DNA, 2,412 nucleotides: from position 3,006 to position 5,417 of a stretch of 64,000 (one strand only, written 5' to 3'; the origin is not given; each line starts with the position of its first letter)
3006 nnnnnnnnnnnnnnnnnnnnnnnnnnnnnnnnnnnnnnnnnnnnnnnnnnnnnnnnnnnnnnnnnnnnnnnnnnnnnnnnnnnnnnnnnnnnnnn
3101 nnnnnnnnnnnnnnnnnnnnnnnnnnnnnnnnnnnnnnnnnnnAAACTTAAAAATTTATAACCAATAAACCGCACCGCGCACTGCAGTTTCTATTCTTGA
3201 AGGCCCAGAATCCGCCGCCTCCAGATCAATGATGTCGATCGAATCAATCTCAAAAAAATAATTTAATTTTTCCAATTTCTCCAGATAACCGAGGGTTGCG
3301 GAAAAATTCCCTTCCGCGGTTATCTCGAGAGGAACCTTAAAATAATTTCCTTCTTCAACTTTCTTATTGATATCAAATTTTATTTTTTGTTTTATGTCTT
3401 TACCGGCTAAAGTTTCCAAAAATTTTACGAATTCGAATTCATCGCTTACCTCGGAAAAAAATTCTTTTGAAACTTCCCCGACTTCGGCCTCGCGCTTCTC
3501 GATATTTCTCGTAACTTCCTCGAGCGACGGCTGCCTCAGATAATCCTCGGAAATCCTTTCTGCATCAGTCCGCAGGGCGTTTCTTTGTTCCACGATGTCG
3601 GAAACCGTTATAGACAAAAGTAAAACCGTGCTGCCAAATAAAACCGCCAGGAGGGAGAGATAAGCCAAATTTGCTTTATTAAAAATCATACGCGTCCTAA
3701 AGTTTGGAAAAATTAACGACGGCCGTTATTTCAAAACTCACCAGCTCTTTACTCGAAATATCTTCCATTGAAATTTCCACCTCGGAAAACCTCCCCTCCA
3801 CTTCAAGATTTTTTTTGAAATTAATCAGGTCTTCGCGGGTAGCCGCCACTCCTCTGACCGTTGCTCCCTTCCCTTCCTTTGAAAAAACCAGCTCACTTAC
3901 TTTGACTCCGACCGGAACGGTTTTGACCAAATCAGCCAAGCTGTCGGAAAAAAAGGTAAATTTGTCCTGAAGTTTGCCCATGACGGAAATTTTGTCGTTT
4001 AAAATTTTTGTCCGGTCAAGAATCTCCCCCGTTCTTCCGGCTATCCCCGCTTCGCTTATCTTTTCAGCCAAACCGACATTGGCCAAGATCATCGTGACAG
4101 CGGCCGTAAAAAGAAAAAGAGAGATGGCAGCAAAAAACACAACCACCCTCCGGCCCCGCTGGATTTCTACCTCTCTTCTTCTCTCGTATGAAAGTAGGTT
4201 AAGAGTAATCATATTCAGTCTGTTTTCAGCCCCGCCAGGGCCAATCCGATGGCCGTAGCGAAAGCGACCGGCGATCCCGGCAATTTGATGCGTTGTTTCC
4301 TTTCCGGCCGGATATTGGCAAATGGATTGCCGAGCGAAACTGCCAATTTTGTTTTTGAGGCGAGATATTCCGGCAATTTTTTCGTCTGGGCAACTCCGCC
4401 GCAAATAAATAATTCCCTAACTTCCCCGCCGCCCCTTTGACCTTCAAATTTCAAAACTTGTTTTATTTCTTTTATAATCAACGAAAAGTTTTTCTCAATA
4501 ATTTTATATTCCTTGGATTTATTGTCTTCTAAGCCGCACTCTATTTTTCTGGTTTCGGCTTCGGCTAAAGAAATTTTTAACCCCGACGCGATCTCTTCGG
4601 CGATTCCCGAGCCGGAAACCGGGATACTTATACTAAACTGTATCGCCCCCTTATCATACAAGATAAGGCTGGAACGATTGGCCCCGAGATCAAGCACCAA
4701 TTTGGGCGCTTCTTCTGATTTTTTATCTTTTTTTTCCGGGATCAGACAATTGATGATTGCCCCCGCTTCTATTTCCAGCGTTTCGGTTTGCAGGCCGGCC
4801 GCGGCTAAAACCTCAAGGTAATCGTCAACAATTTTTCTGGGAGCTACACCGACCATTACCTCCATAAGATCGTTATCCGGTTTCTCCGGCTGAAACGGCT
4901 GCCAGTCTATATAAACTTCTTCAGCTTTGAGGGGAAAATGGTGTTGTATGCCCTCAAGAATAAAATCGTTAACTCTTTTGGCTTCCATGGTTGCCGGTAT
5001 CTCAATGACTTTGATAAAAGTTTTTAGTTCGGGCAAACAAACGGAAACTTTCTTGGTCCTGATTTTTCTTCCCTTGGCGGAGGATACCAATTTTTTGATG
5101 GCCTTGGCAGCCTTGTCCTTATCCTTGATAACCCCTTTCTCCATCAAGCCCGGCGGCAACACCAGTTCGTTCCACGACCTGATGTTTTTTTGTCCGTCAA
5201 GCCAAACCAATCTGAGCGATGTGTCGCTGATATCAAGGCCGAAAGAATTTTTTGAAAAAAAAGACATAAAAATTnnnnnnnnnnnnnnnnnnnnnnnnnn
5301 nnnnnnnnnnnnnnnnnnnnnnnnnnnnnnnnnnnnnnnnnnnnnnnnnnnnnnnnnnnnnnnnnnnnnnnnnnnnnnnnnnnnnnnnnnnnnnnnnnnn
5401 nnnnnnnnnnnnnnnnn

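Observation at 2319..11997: Type IV pilus locus with unusually large pseudopilins and no major pilin or prepilin peptidase in the cluster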

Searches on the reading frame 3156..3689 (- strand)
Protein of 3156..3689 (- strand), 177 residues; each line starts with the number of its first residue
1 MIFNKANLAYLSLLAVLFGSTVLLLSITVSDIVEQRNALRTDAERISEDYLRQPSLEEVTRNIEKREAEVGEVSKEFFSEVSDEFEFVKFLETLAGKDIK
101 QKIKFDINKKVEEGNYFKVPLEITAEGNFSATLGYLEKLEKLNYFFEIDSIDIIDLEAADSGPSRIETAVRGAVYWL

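Call 4: search_protein_families(library=pfam, proteins=[window:3156-3689:-], max_evalue=0.1)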
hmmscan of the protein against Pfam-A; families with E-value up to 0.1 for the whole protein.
window:3156-3689:- (177 aa): 1 family
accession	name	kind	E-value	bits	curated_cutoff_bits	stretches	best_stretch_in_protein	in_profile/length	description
PF04350.18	PilO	-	0.0032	18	22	1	54-159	23-127/145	Pilus assembly protein, PilO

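Call 8: search_protein_families(library=ncbifam, proteins=[window:3156-3689:-], max_evalue=0.01)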
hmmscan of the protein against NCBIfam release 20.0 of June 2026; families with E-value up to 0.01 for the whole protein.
window:3156-3689:- (177 aa): 1 family
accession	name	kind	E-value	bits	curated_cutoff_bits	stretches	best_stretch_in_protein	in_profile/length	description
NF040576.1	T2SS_GspM_XpsM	equivalog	0.0051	16.5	60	0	14-164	5-161/180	type II secretion system protein GspM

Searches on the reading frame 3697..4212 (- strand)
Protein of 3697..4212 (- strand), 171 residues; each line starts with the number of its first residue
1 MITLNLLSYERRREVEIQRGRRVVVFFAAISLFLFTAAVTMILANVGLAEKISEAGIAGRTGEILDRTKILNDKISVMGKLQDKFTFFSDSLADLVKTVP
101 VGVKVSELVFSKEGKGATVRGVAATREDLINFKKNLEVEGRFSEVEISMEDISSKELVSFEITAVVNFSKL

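Call 4: search_protein_families(library=pfam, proteins=[window:3697-4212:-], max_evalue=0.1)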
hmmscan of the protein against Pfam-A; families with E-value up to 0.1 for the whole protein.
window:3697-4212:- (171 aa): 1 family
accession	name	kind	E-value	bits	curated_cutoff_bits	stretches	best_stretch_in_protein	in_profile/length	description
PF05137.18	PilN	-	4.9e-07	30.1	22.8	1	92-165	3-77/78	Fimbrial assembly protein (PilN)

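Call 8: search_protein_families(library=ncbifam, proteins=[window:3697-4212:-], max_evalue=0.01)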
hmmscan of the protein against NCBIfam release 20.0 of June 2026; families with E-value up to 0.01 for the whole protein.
window:3697-4212:- (171 aa): 0 families

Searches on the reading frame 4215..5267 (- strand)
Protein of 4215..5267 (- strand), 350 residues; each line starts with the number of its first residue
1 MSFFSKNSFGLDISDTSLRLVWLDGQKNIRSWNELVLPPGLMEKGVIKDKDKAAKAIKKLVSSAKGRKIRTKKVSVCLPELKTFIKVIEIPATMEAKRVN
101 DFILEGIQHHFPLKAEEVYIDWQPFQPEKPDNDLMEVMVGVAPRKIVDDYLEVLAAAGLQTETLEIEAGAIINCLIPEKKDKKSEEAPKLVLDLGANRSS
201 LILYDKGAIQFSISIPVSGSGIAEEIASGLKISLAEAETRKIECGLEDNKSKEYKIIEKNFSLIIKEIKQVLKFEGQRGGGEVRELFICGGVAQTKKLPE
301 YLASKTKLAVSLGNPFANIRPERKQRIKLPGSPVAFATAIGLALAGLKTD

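Call 4: search_protein_families(library=pfam, proteins=[window:4215-5267:-], max_evalue=0.1)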
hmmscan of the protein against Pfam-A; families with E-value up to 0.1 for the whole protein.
window:4215-5267:- (350 aa): 3 families
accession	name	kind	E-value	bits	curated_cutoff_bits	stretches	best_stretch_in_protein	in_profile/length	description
PF11104.14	PilM_2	-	2e-34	119.5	27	1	10-345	1-338/340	Type IV pilus assembly protein PilM;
PF14450.12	FtsA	-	3.6e-13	50.4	31.8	1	191-323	2-114/127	Cell division protein FtsA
PF06723.19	MreB_Mbl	-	6.6e-07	28.9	27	0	42-85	63-107/327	MreB/Mbl protein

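Call 8: search_protein_families(library=ncbifam, proteins=[window:4215-5267:-], max_evalue=0.01)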
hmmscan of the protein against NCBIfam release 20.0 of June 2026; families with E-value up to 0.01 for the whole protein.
window:4215-5267:- (350 aa): 6 families
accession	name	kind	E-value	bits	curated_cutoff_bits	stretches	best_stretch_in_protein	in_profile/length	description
TIGR01175.1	pilM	subfamily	1.9e-43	148.8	133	1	9-346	6-347/348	type IV pilus assembly protein PilM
NF045709.1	Amuc_1101_fam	equivalog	6.3e-24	84.7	650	1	54-344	55-347/608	Amuc_1101 family PilM-like pilus complex protein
TIGR01174.1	ftsA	equivalog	5.7e-10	38.8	175.85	1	188-246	197-255/371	cell division protein FtsA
TIGR02529.1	EutJ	subfamily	4.2e-05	23.1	152.1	1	190-311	111-223/239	ethanolamine utilization protein EutJ family protein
NF010539.0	PRK13927.1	subfamily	0.0008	18.4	293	0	42-85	68-113/339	rod shape-determining protein MreB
TIGR00329.1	gcp_kae1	subfamily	0.0091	15.3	207.8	0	227-306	208-282/305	tRNA (adenosine(37)-N6)-threonylcarbamoyltransferase complex transferase subunit TsaD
